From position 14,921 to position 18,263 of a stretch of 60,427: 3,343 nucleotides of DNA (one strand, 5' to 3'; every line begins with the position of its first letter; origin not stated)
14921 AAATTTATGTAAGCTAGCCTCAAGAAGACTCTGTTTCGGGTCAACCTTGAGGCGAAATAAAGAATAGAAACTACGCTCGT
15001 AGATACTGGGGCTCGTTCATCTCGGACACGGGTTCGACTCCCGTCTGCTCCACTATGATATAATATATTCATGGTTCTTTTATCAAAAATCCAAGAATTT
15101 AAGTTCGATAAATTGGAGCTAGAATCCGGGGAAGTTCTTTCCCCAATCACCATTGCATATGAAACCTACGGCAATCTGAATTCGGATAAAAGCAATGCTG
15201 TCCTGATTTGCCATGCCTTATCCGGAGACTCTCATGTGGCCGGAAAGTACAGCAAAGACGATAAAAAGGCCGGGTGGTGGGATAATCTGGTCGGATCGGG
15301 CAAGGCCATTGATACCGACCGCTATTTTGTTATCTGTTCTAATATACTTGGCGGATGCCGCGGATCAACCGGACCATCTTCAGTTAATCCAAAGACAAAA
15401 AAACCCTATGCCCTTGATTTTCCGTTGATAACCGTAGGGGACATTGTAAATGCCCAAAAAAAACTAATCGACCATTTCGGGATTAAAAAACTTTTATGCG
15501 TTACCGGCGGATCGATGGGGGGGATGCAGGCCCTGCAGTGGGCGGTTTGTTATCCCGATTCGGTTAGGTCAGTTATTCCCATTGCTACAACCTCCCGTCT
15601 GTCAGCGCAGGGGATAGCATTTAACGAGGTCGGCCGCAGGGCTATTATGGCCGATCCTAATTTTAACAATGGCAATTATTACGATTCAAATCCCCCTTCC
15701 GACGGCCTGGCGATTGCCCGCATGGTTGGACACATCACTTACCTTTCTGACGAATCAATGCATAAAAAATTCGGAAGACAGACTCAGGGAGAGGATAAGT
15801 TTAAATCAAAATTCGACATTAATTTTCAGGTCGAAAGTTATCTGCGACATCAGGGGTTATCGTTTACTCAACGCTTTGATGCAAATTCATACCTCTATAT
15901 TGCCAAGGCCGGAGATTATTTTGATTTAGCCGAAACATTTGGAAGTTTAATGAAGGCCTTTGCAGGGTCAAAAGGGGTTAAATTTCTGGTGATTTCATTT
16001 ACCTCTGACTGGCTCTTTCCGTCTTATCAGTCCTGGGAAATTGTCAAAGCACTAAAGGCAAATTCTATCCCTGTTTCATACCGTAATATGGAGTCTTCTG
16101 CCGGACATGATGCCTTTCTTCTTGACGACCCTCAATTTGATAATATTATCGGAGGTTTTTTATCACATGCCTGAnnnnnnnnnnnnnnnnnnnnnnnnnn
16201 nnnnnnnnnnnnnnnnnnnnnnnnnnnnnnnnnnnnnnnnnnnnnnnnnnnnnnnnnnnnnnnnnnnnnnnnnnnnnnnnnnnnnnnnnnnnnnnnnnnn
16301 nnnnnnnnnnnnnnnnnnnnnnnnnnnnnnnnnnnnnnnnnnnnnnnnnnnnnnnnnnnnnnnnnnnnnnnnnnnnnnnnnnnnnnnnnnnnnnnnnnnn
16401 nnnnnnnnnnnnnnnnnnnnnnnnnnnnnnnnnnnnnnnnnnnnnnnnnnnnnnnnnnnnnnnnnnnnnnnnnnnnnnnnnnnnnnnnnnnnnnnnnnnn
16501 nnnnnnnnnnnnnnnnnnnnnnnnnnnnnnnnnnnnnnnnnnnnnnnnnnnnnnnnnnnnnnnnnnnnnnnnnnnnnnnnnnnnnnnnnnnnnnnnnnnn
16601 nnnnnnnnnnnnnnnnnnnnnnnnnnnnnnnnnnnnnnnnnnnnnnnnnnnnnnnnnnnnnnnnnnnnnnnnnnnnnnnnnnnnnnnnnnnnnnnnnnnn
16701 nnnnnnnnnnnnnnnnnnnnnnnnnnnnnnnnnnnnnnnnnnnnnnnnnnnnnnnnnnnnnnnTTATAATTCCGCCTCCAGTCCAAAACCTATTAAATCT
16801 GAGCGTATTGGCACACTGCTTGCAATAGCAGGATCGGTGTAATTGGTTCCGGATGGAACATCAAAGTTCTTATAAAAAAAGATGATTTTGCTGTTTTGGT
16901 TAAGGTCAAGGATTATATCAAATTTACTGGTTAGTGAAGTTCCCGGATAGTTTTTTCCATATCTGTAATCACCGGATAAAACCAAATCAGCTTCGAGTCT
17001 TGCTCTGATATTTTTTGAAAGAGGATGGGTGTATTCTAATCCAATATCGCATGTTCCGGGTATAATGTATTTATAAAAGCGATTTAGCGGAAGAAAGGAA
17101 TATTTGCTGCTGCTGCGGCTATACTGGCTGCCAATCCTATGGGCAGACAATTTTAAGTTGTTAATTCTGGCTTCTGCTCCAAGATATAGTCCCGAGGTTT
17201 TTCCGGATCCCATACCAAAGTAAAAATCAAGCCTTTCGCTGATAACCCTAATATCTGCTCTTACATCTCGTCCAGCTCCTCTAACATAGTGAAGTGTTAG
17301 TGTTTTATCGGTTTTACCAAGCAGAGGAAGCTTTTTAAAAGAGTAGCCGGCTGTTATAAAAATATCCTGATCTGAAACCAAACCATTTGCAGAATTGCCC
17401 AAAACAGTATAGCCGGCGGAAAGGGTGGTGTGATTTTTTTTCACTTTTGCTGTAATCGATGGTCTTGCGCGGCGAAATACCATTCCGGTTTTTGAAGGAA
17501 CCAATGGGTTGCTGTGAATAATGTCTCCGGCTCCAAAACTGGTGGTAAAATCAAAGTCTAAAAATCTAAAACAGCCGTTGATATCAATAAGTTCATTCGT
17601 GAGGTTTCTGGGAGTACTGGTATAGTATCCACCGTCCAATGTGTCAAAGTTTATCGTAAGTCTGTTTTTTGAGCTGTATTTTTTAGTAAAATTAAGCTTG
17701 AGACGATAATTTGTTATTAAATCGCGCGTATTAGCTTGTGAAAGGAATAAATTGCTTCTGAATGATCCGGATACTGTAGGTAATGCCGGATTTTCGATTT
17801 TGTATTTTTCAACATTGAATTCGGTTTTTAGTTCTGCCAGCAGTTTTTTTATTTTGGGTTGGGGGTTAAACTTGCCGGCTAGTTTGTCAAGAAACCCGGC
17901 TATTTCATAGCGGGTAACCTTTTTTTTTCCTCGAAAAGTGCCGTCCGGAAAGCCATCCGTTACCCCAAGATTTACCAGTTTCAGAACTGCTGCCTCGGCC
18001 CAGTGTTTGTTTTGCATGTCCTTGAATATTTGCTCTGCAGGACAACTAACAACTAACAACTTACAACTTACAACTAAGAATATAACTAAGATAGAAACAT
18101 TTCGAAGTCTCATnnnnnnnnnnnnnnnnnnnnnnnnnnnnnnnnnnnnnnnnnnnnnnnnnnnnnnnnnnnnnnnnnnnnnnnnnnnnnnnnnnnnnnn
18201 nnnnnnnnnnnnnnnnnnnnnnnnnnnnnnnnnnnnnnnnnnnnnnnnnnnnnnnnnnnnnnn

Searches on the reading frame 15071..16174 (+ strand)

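Call 23: search_protein_families(library=pfam, proteins=[window:15071-16174:+], max_evalue=0.00001)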
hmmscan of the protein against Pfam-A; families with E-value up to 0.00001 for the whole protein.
window:15071-16174:+ (367 aa): 1 family
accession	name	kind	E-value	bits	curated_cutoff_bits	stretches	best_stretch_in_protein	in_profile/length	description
PF00561.26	Abhydrolase_1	-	3.2e-28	99.5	25.8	1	42-352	1-244/245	alpha/beta hydrolase fold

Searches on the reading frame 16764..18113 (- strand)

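Call 23: search_protein_families(library=pfam, proteins=[window:16764-18113:-], max_evalue=0.00001)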
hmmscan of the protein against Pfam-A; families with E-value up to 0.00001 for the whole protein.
window:16764-18113:- (449 aa): 1 family
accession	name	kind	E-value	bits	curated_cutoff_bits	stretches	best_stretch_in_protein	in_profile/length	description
PF00395.25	SLH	-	1.8e-10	41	20.8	1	30-70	2-42/44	S-layer homology domain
